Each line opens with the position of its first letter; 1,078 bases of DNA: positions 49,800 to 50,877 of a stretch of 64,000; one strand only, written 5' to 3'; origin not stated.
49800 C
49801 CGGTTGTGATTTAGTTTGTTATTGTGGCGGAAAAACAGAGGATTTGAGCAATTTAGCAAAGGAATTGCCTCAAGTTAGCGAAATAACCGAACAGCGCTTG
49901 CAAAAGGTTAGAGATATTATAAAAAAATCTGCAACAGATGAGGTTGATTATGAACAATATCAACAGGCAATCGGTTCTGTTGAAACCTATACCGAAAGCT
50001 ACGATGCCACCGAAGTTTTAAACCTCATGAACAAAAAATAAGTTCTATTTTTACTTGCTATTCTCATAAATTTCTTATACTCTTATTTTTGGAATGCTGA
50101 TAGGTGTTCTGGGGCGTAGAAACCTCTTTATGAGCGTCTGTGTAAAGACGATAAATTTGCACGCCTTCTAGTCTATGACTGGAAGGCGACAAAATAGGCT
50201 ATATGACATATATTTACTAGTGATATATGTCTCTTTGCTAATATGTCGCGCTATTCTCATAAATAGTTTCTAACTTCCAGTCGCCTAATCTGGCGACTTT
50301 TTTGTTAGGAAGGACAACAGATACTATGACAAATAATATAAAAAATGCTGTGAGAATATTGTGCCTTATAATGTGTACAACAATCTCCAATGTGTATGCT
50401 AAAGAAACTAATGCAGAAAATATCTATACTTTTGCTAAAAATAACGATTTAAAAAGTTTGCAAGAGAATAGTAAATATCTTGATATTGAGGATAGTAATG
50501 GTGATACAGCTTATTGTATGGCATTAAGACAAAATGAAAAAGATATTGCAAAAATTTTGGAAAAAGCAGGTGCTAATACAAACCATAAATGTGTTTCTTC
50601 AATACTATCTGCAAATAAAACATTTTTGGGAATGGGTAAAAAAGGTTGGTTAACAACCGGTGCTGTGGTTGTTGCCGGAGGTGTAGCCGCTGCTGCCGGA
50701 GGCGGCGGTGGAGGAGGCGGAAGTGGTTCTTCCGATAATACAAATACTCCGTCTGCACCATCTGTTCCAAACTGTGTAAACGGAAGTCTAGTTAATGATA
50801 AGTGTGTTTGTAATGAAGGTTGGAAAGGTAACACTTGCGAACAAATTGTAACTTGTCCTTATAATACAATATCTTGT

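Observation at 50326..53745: Autotransporter with eukaryote-like modules (ankyrin plus EGF-like) and an undescribed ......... repeat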

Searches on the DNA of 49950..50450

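Call 68: search_rna_families(source=window, start=49950, end=50450, threshold=evalue, max_evalue=1)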
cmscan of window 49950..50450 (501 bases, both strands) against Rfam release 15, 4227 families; matches with E-value up to 1: 2.
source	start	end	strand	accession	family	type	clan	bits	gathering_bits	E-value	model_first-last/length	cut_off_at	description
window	50271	50387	+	RF02900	AaHKsRNA82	Gene; sRNA;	-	21.3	51.4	0.93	1-81/81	no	Aggregatibacter sRNA 82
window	50184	50322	+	RF00264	SNORA64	Gene; snRNA; snoRNA; HACA-box;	CL00041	17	35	0.4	1-133/133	no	Small nucleolar RNA SNORA64/SNORA10 family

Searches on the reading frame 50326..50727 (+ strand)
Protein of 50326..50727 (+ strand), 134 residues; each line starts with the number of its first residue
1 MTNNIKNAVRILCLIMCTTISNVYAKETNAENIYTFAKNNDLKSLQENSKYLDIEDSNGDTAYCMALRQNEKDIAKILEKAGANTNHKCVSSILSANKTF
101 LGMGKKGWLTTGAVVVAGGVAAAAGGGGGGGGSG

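Call 59: find_homologous_proteins(query=A5, max_evalue=0.001)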
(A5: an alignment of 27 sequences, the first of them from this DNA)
Query A5 (27 sequences) (134 aa, profile of the alignment): 7 proteins with E <= 0.001 among 8000 candidates.
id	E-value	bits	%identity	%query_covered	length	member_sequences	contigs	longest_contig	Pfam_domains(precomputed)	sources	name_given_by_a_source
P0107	3.5e-42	161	44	60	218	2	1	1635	-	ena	-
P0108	4.2e-39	151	44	60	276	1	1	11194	-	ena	-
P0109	2.6e-6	45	38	25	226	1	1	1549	PF13606.13,PF13857.13,PF12796.14,PF00023.37,PF13637.13,PF24521.3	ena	-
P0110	3.4e-5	41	24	31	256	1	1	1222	PF13606.13,PF13857.13,PF12796.14,PF00023.37,PF13637.13,PF24521.3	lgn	-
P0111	2.1e-4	39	32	19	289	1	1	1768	PF13606.13,PF13857.13,PF23745.2,PF12796.14,PF00023.37,PF13637.13,PF24521.3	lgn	-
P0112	4.0e-4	38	26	43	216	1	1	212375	PF13606.13,PF13857.13,PF12796.14,PF00023.37,PF13637.13,PF24521.3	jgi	jgi:ankyrin repeat protein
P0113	5.1e-4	38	30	35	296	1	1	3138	PF13606.13,PF13857.13,PF12796.14,PF00023.37,PF13637.13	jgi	jgi:hypothetical protein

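Call 92: search_solved_structures(query=A5, max_evalue=0.001, show_alignments=1)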
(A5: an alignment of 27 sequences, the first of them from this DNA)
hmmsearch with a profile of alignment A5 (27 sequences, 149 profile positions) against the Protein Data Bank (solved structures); distinct sequences matched with E-value up to 0.001: 317 (the best 60 are shown).
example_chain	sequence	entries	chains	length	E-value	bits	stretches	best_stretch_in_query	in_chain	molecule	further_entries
4rlv_A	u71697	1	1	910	3.6e-30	107.8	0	38-88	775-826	Ankyrin-1, Ankyrin-2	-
6mol_A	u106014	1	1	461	4.3e-24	88.1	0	35-87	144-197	Monoextended DARPin R12 (M_R12)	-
5y4d_A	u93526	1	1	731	6.3e-24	87.5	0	35-88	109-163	Ankyrin-1,Ankyrin-2,Ankyrin-2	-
9jxq_C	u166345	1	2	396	1.2e-19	73.6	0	36-84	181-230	Kinase D-interacting substrate of 220 kDa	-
7tw3_G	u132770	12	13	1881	1.3e-19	73.5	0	37-89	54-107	Ankyrin-1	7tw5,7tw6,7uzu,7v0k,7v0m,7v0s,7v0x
5y4f_A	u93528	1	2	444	4.1e-18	68.6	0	38-88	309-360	Ankyrin-2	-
4qfv_A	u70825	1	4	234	9.6e-18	67.5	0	33-88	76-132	ANK-N5C-281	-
7ptx_A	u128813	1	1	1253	1.2e-16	63.9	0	32-89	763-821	Alpha-latrocrustotoxin-Lt1a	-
5lel_A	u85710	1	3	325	1.8e-15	60.1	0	34-88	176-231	DD_Off7_10_3G124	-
4o60_A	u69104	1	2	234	3e-15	59.4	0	35-88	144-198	ANK-N5C-317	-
5vkq_A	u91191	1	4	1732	3.9e-15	59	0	35-88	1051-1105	No mechanoreceptor potential C isoform L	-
4gmr_A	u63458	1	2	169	4.1e-15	58.9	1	35-89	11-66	OR266 DE NOVO PROTEIN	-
5lem_A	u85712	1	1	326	6.9e-15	58.2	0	34-88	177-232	DD_Off7_11_3G124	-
4gpm_A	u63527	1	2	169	7e-15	58.2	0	35-89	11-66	Engineered Protein OR264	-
5le9_A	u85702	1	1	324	8.2e-15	57.9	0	35-88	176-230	DD_Off7_09_3G124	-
5cea_A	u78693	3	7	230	2e-12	50.2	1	2-79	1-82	Bd3460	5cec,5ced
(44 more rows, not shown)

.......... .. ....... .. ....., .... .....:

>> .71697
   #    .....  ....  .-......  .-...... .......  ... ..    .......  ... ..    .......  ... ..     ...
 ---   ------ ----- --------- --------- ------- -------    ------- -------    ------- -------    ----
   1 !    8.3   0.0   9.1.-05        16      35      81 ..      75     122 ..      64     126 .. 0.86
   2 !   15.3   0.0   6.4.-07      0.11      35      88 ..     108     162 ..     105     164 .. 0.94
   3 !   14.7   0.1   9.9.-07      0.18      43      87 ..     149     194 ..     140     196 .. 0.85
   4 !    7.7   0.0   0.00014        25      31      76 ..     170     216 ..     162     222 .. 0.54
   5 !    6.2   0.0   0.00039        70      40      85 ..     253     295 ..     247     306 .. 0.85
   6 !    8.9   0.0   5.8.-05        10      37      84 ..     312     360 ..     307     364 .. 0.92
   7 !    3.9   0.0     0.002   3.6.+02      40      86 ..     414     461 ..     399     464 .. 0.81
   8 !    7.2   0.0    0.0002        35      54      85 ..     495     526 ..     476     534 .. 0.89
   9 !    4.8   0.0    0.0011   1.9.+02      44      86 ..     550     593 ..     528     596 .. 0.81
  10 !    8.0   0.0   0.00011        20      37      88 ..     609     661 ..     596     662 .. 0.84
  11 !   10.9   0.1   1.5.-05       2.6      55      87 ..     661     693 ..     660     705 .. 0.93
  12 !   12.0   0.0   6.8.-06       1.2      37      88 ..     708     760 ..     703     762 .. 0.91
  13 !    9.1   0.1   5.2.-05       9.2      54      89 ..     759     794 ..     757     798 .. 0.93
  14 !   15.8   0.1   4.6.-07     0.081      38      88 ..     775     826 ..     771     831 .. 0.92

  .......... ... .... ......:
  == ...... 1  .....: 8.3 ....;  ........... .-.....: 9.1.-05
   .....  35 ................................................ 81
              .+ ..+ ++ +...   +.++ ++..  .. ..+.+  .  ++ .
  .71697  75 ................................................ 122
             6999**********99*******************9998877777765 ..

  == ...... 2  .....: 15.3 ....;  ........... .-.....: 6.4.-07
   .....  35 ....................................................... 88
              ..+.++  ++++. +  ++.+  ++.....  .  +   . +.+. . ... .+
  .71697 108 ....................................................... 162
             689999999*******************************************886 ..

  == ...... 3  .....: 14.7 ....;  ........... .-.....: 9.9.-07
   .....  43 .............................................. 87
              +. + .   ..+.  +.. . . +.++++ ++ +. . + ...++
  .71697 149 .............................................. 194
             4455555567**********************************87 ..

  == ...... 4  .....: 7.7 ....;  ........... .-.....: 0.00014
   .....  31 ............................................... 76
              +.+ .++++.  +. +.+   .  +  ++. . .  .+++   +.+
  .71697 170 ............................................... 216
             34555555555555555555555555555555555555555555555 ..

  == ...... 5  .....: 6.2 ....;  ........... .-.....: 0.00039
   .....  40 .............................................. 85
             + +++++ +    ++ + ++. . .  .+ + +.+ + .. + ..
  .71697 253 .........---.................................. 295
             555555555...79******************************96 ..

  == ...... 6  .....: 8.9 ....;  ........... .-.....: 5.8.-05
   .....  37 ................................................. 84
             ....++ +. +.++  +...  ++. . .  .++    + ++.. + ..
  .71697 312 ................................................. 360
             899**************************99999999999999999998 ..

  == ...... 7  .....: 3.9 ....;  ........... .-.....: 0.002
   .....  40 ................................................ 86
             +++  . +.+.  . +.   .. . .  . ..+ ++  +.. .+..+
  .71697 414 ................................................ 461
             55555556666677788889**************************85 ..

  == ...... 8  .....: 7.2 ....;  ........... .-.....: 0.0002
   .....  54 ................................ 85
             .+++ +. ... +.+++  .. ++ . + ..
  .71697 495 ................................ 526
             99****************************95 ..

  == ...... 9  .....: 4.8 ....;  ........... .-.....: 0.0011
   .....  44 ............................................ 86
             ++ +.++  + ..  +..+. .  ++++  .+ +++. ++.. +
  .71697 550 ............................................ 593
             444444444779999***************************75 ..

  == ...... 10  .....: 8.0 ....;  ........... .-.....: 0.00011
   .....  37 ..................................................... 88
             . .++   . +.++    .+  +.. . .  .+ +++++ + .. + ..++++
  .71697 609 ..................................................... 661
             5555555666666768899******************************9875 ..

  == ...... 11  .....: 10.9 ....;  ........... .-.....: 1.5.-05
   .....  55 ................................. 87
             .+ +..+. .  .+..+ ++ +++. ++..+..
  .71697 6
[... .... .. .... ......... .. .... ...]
